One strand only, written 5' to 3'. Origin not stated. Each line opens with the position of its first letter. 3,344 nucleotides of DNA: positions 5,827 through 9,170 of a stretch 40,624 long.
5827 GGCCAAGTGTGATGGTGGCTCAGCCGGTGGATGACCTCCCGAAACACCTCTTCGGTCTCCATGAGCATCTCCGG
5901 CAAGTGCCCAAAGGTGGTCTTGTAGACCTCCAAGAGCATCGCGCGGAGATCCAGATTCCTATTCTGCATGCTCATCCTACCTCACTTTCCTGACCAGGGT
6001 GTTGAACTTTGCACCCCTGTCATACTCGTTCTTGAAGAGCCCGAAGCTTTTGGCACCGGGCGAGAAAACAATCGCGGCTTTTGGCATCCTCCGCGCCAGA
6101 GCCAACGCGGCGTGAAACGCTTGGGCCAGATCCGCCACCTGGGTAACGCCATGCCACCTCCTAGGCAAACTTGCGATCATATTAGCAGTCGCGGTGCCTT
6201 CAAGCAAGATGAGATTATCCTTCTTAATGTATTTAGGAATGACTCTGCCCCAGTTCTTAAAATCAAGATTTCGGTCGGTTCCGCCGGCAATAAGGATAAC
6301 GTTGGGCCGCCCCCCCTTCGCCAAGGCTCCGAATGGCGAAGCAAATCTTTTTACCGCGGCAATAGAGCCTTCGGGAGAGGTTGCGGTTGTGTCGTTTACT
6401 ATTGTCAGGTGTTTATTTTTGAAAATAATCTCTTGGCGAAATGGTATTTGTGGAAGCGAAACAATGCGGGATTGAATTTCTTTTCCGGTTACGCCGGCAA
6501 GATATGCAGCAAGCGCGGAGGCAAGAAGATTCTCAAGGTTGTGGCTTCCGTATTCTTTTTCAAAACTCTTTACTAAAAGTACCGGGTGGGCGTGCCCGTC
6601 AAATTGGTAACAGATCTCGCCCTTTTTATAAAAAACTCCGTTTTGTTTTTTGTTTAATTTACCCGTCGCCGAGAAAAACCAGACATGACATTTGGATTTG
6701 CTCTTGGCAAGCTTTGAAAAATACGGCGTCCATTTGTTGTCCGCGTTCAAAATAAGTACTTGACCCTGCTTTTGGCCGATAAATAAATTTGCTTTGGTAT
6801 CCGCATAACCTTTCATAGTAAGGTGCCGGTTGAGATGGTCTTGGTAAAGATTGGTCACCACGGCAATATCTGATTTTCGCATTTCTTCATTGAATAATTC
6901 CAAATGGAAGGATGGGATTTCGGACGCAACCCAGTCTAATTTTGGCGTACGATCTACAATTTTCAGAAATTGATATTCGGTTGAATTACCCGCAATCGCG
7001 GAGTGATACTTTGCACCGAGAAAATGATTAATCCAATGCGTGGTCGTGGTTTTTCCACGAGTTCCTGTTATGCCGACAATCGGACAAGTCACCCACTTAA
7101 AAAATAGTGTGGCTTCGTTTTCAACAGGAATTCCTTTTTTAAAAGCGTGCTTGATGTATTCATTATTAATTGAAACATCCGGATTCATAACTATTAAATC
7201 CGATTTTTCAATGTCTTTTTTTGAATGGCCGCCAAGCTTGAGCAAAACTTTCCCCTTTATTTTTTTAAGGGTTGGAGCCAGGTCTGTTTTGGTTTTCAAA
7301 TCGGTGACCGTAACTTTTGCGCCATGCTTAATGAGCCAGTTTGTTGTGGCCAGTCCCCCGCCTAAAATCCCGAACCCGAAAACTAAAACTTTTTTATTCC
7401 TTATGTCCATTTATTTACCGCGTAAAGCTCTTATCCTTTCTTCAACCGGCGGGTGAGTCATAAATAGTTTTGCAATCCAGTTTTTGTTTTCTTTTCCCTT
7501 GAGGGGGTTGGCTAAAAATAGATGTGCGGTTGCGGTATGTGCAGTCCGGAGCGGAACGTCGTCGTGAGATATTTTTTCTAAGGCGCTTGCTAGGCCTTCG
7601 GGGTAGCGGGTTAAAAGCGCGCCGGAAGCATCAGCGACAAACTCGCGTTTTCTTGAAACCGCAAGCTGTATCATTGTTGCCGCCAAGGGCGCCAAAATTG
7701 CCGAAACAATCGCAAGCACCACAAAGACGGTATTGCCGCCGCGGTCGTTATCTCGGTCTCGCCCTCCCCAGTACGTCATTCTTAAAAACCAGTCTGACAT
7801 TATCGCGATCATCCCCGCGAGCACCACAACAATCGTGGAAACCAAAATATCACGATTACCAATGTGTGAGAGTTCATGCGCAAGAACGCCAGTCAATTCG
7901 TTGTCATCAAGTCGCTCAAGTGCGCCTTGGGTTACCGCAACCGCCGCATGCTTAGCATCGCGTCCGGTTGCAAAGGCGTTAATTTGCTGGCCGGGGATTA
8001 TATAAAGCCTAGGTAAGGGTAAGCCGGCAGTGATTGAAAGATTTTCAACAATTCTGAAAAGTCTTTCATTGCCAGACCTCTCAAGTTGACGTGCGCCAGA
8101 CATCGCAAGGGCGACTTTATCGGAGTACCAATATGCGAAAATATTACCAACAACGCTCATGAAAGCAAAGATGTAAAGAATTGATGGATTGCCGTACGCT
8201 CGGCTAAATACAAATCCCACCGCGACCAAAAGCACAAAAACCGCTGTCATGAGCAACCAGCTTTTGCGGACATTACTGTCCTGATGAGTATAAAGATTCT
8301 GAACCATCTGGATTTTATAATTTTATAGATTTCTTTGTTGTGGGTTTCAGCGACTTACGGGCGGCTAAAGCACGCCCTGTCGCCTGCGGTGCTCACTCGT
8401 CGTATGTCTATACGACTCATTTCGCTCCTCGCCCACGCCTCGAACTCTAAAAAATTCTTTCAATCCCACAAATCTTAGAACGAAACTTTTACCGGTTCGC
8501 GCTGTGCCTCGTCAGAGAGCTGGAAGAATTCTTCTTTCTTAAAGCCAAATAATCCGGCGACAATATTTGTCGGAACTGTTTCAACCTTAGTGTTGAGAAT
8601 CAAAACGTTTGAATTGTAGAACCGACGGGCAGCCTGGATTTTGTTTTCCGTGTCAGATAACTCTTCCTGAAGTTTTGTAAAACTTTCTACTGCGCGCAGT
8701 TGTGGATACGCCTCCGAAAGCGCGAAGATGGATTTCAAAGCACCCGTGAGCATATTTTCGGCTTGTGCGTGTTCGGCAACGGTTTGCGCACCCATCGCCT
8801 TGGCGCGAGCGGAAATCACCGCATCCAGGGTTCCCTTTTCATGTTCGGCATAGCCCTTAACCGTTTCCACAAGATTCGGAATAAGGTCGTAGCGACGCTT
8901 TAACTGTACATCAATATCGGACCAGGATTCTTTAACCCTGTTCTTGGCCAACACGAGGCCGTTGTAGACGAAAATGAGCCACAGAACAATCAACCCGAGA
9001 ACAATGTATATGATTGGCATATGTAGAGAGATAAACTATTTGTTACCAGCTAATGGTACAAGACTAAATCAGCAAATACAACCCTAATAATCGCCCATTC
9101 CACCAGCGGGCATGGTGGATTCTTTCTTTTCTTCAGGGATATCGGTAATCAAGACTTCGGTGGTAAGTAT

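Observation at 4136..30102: GC3-rich ORFan cassettes with Shine-Dalgarno sites, inserted singly between core genes that lack SD sites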

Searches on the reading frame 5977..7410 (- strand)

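Call 8: search_protein_families(library=ncbifam, max_evalue=0.001, proteins=[window:5977-7410:-])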
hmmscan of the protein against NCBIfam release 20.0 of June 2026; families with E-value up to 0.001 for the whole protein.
window:5977-7410:- (477 aa): 20 families
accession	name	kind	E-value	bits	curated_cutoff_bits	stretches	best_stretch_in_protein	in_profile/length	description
TIGR01087.1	murD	equivalog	2.4e-79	267.5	211.95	1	7-475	1-441/441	UDP-N-acetylmuramoyl-L-alanine--D-glutamate ligase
NF001126.0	PRK00139.1-4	equivalog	1.2e-23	83.5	373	2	162-342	176-349/486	UDP-N-acetylmuramoyl-L-alanyl-D-glutamate--2,6-diaminopimelate ligase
NF053647.1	pMurD2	equivalog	6.8e-23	81.2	550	1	7-252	2-238/405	pseudomurein biosynthesis peptide ligase pMurD2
TIGR01085.1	murE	subfamily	1.9e-22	79.9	257.3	1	88-340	62-337/472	UDP-N-acetylmuramyl-tripeptide synthetase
NF053645.1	pMurC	equivalog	2.7e-22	79.1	560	2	25-134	17-127/492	pseudomurein biosynthesis peptide ligase pMurC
TIGR01143.1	murF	subfamily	6.6e-22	78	288.6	1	106-356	71-318/418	UDP-N-acetylmuramoyl-tripeptide--D-alanyl-D-alanine ligase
NF001124.0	PRK00139.1-2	equivalog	5.3e-21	74.9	476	1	110-347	110-362/500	UDP-N-acetylmuramoyl-L-alanyl-D-glutamate--2,6-diaminopimelate ligase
NF053646.1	pMurD1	equivalog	2.2e-20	72.7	610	1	22-396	15-380/465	pseudomurein biosynthesis peptide ligase pMurD1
NF008896.0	PRK11929.1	equivalog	2.6e-19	68.6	1023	2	111-335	114-355/965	bifunctional UDP-N-acetylmuramoyl-L-alanyl-D-glutamate--2,6-diaminopimelate ligase MurE/UDP-N-acetylmuramoyl-tripeptide--D-alanyl-D-alanine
TIGR01082.1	murC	equivalog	5e-19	68.7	335.1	1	14-340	6-322/449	UDP-N-acetylmuramate--L-alanine ligase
NF010628.0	PRK14022.1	equivalog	8.8e-16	57.7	536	1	180-461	201-465/483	UDP-N-acetylmuramoyl-L-alanyl-D-glutamate--L-lysine ligase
TIGR02068.2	cya_phycin_syn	equivalog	1.2e-15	56.7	850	2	178-320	563-713/862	cyanophycin synthetase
NF001123.0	PRK00139.1-1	equivalog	1.3e-15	57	586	1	160-344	177-359/493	UDP-N-acetylmuramoyl-L-alanyl-D-glutamate--2,6-diaminopimelate ligase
NF010623.0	PRK14016.1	subfamily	1e-12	47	877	2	180-395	566-787/871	cyanophycin synthetase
NF008041.0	PRK10773.1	equivalog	1.7e-09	37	551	1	107-355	98-347/453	UDP-N-acetylmuramoyl-tripeptide--D-alanyl-D-alanine ligase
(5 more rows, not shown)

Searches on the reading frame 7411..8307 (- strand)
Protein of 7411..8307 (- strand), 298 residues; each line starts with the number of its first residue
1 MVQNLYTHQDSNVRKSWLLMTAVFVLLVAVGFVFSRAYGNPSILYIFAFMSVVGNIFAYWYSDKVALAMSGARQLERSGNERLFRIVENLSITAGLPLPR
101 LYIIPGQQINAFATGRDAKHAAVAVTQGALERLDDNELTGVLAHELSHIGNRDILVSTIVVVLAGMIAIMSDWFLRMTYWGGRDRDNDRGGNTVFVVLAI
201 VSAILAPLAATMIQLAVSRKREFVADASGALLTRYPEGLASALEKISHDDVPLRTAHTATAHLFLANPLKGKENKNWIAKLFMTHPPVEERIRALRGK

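Call 8: search_protein_families(library=ncbifam, max_evalue=0.001, proteins=[window:7411-8307:-])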
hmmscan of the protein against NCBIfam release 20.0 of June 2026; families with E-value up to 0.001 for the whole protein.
window:7411-8307:- (298 aa): 9 families
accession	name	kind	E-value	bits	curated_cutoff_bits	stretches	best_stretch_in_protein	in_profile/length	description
NF003425.0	PRK04897.1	equivalog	5e-93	311.6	355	1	5-296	2-296/298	zinc metalloprotease HtpX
NF002826.0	PRK03001.1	equivalog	8.4e-83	277.8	369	1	12-296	3-276/285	zinc metalloprotease HtpX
NF002839.0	PRK03072.1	equivalog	5.3e-79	265.3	412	1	7-295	3-281/291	zinc metalloprotease HtpX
NF002363.0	PRK01345.1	equivalog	5.6e-75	252.4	422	1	12-296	2-276/318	zinc metalloprotease HtpX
NF002669.0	PRK02391.1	equivalog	9.2e-62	208.9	341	1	17-296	19-289/298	zinc metalloprotease HtpX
NF002775.0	PRK02870.1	equivalog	2.5e-45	155.2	285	1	41-298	70-336/338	zinc metalloprotease HtpX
NF003965.0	PRK05457.1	equivalog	1.9e-42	145.6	245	1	21-296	10-282/285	protease HtpX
NF002322.0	PRK01265.1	equivalog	3e-18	66.3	275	1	23-252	23-253/325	zinc metalloprotease HtpX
NF052399.1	M48_lipo_LoiP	exception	6.9e-05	22.4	365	0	106-150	94-134/247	metalloprotease LoiP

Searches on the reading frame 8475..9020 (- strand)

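Call 8: search_protein_families(library=ncbifam, max_evalue=0.001, proteins=[window:8475-9020:-])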
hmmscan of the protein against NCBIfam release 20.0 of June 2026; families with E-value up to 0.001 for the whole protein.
window:8475-9020:- (181 aa): 1 family
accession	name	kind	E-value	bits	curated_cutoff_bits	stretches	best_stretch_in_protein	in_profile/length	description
NF040966.1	MamQ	equivalog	2.5e-22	79.4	250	1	10-173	7-194/221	magnetosome protein MamQ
